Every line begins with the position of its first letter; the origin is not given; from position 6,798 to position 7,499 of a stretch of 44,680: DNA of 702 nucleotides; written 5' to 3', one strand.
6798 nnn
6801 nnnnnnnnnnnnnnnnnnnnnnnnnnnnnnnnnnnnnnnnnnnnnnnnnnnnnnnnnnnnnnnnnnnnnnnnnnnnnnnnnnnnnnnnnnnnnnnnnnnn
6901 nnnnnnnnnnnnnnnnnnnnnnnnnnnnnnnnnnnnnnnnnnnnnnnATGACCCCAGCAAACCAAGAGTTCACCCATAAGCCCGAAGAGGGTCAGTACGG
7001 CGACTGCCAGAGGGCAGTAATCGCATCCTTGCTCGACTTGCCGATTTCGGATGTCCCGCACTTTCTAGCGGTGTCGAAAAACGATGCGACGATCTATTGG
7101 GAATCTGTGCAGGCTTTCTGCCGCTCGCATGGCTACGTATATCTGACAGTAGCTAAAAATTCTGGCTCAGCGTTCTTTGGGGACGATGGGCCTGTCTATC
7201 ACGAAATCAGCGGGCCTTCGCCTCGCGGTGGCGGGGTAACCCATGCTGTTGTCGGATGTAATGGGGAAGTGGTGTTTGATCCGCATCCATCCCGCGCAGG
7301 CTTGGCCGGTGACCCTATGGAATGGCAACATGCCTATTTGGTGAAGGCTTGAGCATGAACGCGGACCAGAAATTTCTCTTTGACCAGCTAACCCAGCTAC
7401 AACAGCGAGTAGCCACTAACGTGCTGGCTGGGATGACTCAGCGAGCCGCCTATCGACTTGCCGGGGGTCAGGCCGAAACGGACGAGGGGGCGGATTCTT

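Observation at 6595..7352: Rap1a/Tai-like periplasmic protein translationally coupled to a small Cys-His hydrolase, just upstream of terS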

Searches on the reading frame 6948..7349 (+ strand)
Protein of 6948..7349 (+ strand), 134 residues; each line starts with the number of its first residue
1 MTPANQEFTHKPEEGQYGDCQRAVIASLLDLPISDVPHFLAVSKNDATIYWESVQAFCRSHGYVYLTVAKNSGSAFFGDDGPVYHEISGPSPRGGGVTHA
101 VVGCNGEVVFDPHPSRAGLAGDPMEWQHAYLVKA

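Call 3: search_protein_families(library=pfam, proteins=[window:6948-7349:+], max_evalue=1)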
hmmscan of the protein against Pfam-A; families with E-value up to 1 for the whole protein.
window:6948-7349:+ (134 aa): 0 families

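Call 4: search_protein_families(library=phrogs, proteins=[window:6948-7349:+], max_evalue=0.1)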
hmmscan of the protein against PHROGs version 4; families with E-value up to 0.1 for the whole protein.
window:6948-7349:+ (134 aa): 1 family
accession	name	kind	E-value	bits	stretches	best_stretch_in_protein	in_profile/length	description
phrog_5845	-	unknown function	1.9e-33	116.8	1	1-125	16-141/170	-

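Call 7: find_homologous_proteins(query=window:6948-7349:+, max_evalue=0.001)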
Query window:6948-7349:+ (134 aa): 340 proteins with E <= 0.001 among 348 candidates; the best 120 are listed.
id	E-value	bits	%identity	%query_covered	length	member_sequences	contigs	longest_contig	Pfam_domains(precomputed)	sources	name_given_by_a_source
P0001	1.3e-88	312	100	100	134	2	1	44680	-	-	-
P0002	6.2e-65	236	75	99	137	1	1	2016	-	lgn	-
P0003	6.6e-65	235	74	100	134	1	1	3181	-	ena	-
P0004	7.4e-65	235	74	99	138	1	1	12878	-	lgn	-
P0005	2.4e-64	234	72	100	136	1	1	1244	-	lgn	-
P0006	2.6e-64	233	73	99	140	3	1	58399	-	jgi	jgi:hypothetical protein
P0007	3.0e-64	233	72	100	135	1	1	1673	-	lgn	-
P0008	4.5e-64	233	73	99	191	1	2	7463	-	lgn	-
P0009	6.3e-64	232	73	100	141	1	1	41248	-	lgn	-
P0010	7.3e-64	232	73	99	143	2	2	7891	-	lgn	-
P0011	1.3e-63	231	75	99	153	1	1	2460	-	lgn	-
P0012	1.6e-63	231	73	100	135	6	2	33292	-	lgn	-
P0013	2.4e-63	230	74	100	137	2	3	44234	-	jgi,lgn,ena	-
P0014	3.2e-63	230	73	100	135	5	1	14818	-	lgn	-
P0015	4.9e-63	229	73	99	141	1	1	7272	-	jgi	jgi:hypothetical protein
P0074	1.0e-55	206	64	99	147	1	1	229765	-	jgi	jgi:hypothetical protein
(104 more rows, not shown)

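Call 12: find_encoding_contigs(protein=P0006, flank=4000, max_places=2)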
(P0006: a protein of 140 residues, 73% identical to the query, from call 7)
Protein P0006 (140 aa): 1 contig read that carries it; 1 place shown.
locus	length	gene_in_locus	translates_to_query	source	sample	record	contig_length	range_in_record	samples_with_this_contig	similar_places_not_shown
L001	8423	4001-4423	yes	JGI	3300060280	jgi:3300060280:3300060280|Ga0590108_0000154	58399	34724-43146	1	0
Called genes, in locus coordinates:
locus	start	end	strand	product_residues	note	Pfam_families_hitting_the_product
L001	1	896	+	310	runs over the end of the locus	-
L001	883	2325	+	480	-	PF00772:DnaB, PF13481:AAA_25, PF03796:DnaB_C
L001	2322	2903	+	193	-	PF04480:DUF559, PF18741:MTES_1575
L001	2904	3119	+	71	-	-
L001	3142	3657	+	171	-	-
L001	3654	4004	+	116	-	-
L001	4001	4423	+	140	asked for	-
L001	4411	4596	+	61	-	-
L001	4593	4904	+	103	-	-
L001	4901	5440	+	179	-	-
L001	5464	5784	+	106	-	-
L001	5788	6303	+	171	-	PF11195:Tad2-like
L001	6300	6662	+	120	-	PF13876:Phage_gp49_66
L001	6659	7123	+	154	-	-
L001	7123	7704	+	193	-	PF07102:YbcO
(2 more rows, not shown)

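Call 13: find_encoding_contigs(protein=P0074, flank=4000, max_places=2)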
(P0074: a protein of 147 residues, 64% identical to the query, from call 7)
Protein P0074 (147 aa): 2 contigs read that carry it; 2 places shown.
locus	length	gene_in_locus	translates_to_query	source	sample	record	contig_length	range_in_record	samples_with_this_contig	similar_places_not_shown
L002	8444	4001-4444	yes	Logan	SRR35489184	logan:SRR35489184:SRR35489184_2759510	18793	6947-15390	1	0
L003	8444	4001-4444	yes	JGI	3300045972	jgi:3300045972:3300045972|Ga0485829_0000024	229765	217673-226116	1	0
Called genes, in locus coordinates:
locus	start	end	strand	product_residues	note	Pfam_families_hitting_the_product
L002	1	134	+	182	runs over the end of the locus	-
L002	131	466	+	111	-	-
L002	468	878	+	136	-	-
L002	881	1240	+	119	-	-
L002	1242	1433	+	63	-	-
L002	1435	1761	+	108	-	PF17400:DUF5406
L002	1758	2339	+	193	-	-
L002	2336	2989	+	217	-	-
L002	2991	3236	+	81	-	-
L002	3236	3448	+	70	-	-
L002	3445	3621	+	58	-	-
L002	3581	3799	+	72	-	-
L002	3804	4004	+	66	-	-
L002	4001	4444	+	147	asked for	-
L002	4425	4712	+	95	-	-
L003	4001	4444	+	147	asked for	-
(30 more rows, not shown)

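Call 16: predict_structure(alignment_id=A1)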
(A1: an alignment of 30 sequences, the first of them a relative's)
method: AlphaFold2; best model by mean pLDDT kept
length: 134 residues; sequences in the alignment: 30
mean_pLDDT: 89.9   pTM: 0.86
mean pLDDT of the five models: 89.9, 86.1, 81.5, 77.7, 70.0
residues with pLDDT >= 90: 87; 70-90: 39; 50-70: 8; < 50: 0
segments of 3 or more residues with pLDDT < 50: none
pLDDT, mean of each block of 10 residues (from residue 1): 90 83 97 94 90 97 89 66 92 89 93 95 90 94
secondary structure, 60 per line:
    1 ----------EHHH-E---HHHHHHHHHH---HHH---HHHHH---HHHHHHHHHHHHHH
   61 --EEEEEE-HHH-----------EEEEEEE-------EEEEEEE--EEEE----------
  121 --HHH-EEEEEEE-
elements in order: H20-29 H39-43 H47-60 E63-68 E84-90 E98-104 E107-110 E127-133

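Call 19: search_solved_structures(query=A1, max_evalue=10, show_alignments=2)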
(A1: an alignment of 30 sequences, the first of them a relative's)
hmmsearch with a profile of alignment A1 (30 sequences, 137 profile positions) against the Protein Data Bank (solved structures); distinct sequences matched with E-value up to 10: 3.
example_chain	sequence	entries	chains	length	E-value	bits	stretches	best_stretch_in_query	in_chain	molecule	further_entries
2xxz_A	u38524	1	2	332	1.3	12.2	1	48-84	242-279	LYSINE-SPECIFIC DEMETHYLASE 6B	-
9rk3_A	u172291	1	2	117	1.3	12.2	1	86-121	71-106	Similar to Rieske 2Fe-2S iron sulfur protein (Cytochrome b6-F complex)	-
8bel_D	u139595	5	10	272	1.7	11.8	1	97-133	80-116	Cytochrome b-c1 complex subunit Rieske-1, mitochondrial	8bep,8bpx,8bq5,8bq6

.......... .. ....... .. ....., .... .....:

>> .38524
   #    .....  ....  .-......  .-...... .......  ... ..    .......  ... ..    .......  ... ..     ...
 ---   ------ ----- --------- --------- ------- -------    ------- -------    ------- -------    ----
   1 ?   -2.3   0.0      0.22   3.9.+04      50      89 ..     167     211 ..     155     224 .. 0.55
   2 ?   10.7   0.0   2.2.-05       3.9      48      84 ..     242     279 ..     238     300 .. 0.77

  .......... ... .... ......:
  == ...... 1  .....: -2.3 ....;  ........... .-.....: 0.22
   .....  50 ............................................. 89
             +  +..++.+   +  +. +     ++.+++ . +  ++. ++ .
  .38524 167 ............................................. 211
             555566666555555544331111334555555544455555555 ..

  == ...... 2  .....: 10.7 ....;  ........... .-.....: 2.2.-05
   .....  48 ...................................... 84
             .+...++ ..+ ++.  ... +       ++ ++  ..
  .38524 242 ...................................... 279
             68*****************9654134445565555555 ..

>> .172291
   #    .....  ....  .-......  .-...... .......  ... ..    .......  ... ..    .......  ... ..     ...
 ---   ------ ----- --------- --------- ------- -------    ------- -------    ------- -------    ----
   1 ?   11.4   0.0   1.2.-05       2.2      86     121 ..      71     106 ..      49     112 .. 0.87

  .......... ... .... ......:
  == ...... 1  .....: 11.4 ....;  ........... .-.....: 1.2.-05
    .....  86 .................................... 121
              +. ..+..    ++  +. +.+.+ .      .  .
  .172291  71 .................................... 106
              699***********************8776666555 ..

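Call 20: fold_search(model_id=the predicted structure, library=pdb)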
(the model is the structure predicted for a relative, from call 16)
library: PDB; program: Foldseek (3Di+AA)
matches with E <= 10: 192; with E <= 0.001: 0
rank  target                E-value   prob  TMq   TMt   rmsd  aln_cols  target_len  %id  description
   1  3k8u                  3.7e-02  0.97  0.54  0.53   5.0       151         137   17  Crystal Structure of the Peptidase Domain of Streptococcus ComA, a Bi-functional ABC Transporter Involved in Quorum Sens (released 2010-02-23)
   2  5xe9_A                9.1e-02  0.89  0.54  0.54   5.0       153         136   17  Crystal Structure of the Complex of the Peptidase Domain of Streptococcus mutans ComA with a Small Molecule Inhibitor. (released 2017-06-28)
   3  6pgv_A                1.2e-01  0.69  0.38  0.34   7.6       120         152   12  Human Josephin-2 in complex with ubiquitin (released 2019-10-23)
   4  7n87_MODEL_1_A        3.5e-01  0.63  0.47  0.43   5.2       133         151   10  Solution NMR structure of peptidase domain from Clostridium thermocellum PCAT1 (released 2021-12-29)
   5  5xe8_C                3.5e-01  0.51  0.48  0.51   6.0       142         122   16  Crystal Structure of the Peptidase Domain of Streptococcus mutans ComA (released 2017-06-28)
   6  7t55_A                4.4e-01  0.57  0.52  0.13   5.2       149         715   11  Cryo-EM structure of PCAT1 in the inward-facing wide conformation under ATP turnover condition (released 2022-02-02)
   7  7t54_A                5.3e-01  0.54  0.52  0.13   5.6       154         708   11  Cryo-EM structure of ATP-bound PCAT1 in the outward-facing conformation (released 2022-02-02)
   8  7c9t_A                5.9e-01  0.05  0.14  0.09  14.7       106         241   16  Echovirus 30 A-particle (released 2020-07-29)
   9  1m11_1                6.7e-01  0.06  0.15  0.09  13.6       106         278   16  structural model of human decay-accelerating factor bound to echovirus 7 from cryo-electron microscopy (released 2002-08-28)
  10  7vyl_A                7.1e-01  0.04  0.15  0.09  14.5       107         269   17  Coxsackievirus B3 at pH5.5 (VP3-234Q) incubation with coxsackievirus and adenovirus receptor for 20min (released 2022-01-19)
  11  9azl_A                7.6e-01  0.25  0.42  0.10   7.0       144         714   10  Cryo-EM structure of the ABC transporter PCAT1 bound with MgADP class1 (released 2024-10-30)
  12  9scw_0                7.6e-01  0.04  0.15  0.10  14.5       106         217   15  Crystal structure of Coxsackie B1 virus-like particle delta-palxa (released 2025-10-08)
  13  7vxh_A                8.5e-01  0.04  0.14  0.08  15.1       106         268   16  Coxsackievirus B3 full particle at pH7.4 (VP3-234Q) (released 2022-01-19)
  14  6ilm_A                8.5e-01  0.04  0.14  0.08  14.4       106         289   15  Cryo-EM structure of Echovirus 6 complexed with its uncoating receptor FcRn at PH 7.4 (released 2019-05-15)
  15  9fpa_A                9.1e-01  0.11  0.31  0.20  11.7       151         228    7  DUBS Parachlamydia sp. PcJOS orthorhombic crystal form (released 2025-04-23)
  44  9l5u_B                1.9e+00  0.11  0.41  0.40   9.1       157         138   12  Papain-like cysteine protease toxin/immunity pair (released 2025-06-04)
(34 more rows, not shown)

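Call 22: search_protein_representatives(protein=window:6948-7349:+)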
Query: 134 residues. Proteins with E-value up to 0.001 (for the whole library): 3306; up to 1e-10: 473; up to 1e-30: 16. The best 150 are listed.
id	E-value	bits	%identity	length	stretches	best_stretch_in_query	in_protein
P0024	2.3e-62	225.5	74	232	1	1-133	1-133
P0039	3.1e-60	218.6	71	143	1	1-133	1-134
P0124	6.9e-50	185.1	66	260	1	1-133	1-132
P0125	7.8e-44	165.4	57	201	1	1-133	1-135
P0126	1.8e-41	157.8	57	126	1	14-134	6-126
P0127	6.0e-41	156.1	52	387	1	1-133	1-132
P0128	5.4e-40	153.0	67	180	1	1-103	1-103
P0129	6.0e-38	146.4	55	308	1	5-133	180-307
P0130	1.1e-37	145.5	53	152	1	1-132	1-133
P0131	2.3e-37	144.5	56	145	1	1-133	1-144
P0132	6.0e-37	143.1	53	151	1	1-133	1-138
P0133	5.5e-34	133.5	51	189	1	1-132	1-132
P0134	1.5e-32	128.9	55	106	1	31-133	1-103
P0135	2.0e-31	125.2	52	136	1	1-131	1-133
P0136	5.8e-31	123.7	52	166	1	12-133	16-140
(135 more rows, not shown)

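Call 23: fold_search(model_id=the predicted structure, library=viral)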
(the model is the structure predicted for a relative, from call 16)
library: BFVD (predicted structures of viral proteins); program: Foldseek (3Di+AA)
matches with E <= 10: 230; with E <= 0.001: 6
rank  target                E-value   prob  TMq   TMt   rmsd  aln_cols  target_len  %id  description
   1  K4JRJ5                7.2e-11  1.00  0.80  0.71   2.4       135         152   32  Uncharacterized protein [Caulobacter phage CcrColossus]
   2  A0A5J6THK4            3.5e-10  1.00  0.86  0.73   2.7       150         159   29  Uncharacterized protein [Mycobacterium phage Lemuria]
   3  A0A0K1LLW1            2.7e-09  1.00  0.82  0.80   3.3       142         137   30  Uncharacterized protein [Caulobacter phage Sansa]
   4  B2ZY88                5.6e-09  1.00  0.83  0.63   2.5       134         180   25  Uncharacterized protein [Ralstonia phage phiRSL1]
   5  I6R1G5                1.6e-06  1.00  0.80  0.54   2.3       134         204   19  (no name in the UniProt tables at hand)
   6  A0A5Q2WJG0            5.8e-06  1.00  0.67  0.78   3.3       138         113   29  (no name in the UniProt tables at hand)
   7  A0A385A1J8            4.2e-03  1.00  0.57  0.48   5.8       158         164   16  (no name in the UniProt tables at hand)
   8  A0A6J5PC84            7.2e-03  1.00  0.52  0.33   5.7       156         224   12  Uncharacterized protein [uncultured Caudovirales phage]
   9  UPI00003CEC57         1.2e-01  0.84  0.51  0.45   5.9       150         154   14  (no name look-up for this kind of identifier)
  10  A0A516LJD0            1.9e-01  0.72  0.44  0.40   5.9       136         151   12  (no name in the UniProt tables at hand)
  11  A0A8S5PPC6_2          2.2e-01  0.84  0.53  0.07   4.7       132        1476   14  Morphogenesis protein 1 wall, phi29, hydrolase, infection [Myoviridae sp. ctwwN25]
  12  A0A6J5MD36            3.0e-01  0.35  0.42  0.33   8.1       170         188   12  Uncharacterized protein [uncultured Caudovirales phage]
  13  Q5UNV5                4.4e-01  0.11  0.16  0.11   8.1        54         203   13  Uncharacterized protein L701 [Acanthamoeba polyphaga mimivirus]
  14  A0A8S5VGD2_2          4.6e-01  0.38  0.45  0.06   5.8       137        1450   12  Peptidase [Myoviridae sp. ctkfK18]
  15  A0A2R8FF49            8.5e-01  0.06  0.17  0.13  11.4        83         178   11  Transmembrane domain-containing protein [Brazilian cedratvirus IHUMI]
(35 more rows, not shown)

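Call 25: search_protein_families(library=pfam, alignment_id=A2, max_evalue=0.01)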
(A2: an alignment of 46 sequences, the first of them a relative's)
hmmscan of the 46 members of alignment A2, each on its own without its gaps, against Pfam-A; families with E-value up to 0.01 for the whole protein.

A. member 1, P0001 (134 aa): 0 families

B. families by the number of members that match (of 46 scanned): 1 family
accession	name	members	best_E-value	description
PF20121.4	DUF6511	1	0.0028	Family of unknown function (DUF6511)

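Call 29: search_protein_families(library=ncbifam, proteins=[window:6948-7349:+], max_evalue=0.1)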
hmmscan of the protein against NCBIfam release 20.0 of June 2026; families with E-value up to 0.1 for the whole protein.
window:6948-7349:+ (134 aa): 0 families

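Call 30: search_protein_families(library=padloc, proteins=[window:6948-7349:+], max_evalue=0.1)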
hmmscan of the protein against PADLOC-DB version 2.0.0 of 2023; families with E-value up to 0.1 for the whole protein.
window:6948-7349:+ (134 aa): 0 families

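Call 35: find_related_loci(query=A2, collection=viral_contigs, flank=4000)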
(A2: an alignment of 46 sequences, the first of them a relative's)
Query A2 (134 aa) in viral_contigs; peptide patterns used: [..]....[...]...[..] (x = any residue, [..] = any of these).
398 stretches matched a pattern; 349 encode a relative of the query (tblastn E <= 1e-3); the best 80 are kept; 80 distinct loci.
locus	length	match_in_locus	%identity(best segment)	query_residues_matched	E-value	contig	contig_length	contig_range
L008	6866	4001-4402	74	1-134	1e-67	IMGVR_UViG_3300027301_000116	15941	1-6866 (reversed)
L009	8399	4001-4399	69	1-133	1e-65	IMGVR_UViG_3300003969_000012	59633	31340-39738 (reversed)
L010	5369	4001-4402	72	1-134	4e-65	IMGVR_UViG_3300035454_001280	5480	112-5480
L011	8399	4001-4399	74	1-133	4e-65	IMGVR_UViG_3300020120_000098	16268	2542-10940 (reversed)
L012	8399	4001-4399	68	1-133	3e-64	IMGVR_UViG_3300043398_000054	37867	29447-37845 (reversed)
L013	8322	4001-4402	69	1-134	2e-63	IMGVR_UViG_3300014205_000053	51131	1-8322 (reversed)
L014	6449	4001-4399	71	1-133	9e-62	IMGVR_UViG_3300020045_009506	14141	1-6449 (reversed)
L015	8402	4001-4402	70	1-134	6e-62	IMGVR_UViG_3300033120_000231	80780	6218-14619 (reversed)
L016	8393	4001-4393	68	1-133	3e-61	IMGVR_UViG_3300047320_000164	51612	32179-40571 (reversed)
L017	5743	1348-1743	69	1-132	5e-61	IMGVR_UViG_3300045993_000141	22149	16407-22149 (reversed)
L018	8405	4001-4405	64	1-133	8e-60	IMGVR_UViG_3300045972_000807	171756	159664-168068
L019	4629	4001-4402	67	1-133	2e-59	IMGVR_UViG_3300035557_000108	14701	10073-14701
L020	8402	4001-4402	67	1-133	2e-59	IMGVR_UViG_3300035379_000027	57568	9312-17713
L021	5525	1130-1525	66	1-134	9e-59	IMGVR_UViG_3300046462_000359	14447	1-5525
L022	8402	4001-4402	60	1-133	6e-53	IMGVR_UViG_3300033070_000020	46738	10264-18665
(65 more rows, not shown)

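Call 41: search_dna_similar(query=window:6948-7349:+, collection=phages, mode=protein, max_evalue=0.00001, max_rows=40)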
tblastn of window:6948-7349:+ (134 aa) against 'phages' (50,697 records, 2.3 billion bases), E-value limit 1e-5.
Records with a match: 70; places in all: 70; records where one place covers at least 80% of the query: 63.
Best place of each record, by identity: <60% 70.
By first word of the organism name: Arthrobacter 19; Gordonia 10; Caulobacter 10; Pseudomonas 6; Xanthomonas 6; Mycobacterium 4; Acinetobacter 4; Stenotrophomonas 2; Ralstonia 2; Erwinia 1; and 6 more.
By host as written in the record: Arthrobacter sp. ATCC 21022 16; Gordonia terrae 3612 7; Caulobacter vibrioides CB15 6; - 6; Caulobacter crescentus 4; Mycobacterium smegmatis mc2 155 4; Xanthomonas hortorum pv. vitians CFBP8640 3; Gordonia terrea 3612 2; and 16 more.
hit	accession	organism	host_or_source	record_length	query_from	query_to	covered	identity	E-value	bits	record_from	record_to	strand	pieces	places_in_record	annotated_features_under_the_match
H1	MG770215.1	Gordonia phage Troje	Gordonia terrea 3612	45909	1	121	90%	41.6%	3e-16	79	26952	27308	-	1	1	hypothetical protein (x2)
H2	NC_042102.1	Gordonia phage Troje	Gordonia terrea 3612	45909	1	121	90%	41.6%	3e-16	79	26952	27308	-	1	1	hypothetical protein (x2)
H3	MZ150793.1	Gordonia phage MScarn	Gordonia terrae 3612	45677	1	121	90%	40.8%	8e-17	81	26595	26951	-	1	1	39: hypothetical protein | 40: hypothetical protein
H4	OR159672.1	Gordonia phage Horseradish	Gordonia terrae 3612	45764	1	121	90%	40.8%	8e-17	81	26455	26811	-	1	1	38: peptidase | 39: hypothetical protein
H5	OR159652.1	Gordonia phage Yummy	Gordonia terrae 3612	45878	1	121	90%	40.8%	8e-17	81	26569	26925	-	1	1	38: peptidase | 39: hypothetical protein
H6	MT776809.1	Gordonia phage Buttrmlkdreams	Gordonia terrae CAG3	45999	1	121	90%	40.8%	8e-17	81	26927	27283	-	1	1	38: hypothetical protein | 39: hypothetical protein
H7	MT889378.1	Gordonia phage Burnsey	Gordonia terrae 3612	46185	1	121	90%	40.8%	3e-15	76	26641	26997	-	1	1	36: hypothetical protein | 37: hypothetical protein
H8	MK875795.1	Gordonia phage Agatha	Gordonia terrae 3612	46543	1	121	90%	40.8%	3e-15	76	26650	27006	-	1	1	36: hypothetical protein | 37: hypothetical protein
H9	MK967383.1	Gordonia phage SweatNTears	Gordonia terrae 3612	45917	1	121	90%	40.8%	4e-15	76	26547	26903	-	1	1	38: hypothetical protein | 39: hypothetical protein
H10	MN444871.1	Gordonia phage Axym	Gordonia terrae 3612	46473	1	121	90%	40.0%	1e-14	74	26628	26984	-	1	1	36: hypothetical protein | 37: hypothetical protein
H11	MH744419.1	Arthrobacter phage KBurrousTX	Arthrobacter sp. ATCC 21022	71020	1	122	91%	38.6%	4e-14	73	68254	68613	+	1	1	101: hypothetical protein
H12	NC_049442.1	Arthrobacter phage KBurrousTX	Arthrobacter sp. ATCC 21022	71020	1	122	91%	38.6%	4e-14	73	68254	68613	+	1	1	101: hypothetical protein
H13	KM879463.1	Arthrobacter phage vB_ArtM-ArV1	Arthrobacter sp.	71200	1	122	91%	37.0%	1e-13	72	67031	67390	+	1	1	hypothetical protein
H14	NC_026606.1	Arthrobacter phage vB_ArtM-ArV1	Arthrobacter sp.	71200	1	122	91%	37.0%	1e-13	72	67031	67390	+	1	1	hypothetical protein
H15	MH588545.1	Caulobacter phage CcrPW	Caulobacter vibrioides CB15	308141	6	132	95%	35.4%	1e-14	74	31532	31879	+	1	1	hypothetical protein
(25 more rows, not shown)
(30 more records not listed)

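Call 71: find_encoding_contigs(protein=P0013, flank=5000, max_places=2)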
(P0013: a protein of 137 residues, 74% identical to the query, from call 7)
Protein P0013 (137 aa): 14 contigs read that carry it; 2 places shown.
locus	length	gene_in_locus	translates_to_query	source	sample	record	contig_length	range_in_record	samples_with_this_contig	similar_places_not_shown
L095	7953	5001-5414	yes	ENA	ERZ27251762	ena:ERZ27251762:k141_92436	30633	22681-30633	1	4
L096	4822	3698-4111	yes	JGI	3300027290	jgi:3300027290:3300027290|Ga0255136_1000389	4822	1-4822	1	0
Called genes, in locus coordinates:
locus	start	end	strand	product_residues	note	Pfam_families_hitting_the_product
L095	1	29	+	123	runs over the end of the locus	-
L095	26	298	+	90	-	-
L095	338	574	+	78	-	-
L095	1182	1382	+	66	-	-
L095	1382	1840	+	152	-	-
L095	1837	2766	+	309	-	PF03796:DnaB_C (weak), PF13481:AAA_25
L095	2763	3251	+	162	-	-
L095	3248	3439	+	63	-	-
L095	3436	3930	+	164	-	PF05772:NinB (weak)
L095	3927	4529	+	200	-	-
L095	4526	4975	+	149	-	PF06147:DUF968 (weak)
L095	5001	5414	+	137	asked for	-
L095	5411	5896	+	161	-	-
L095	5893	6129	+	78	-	-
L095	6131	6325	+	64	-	-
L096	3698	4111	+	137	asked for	-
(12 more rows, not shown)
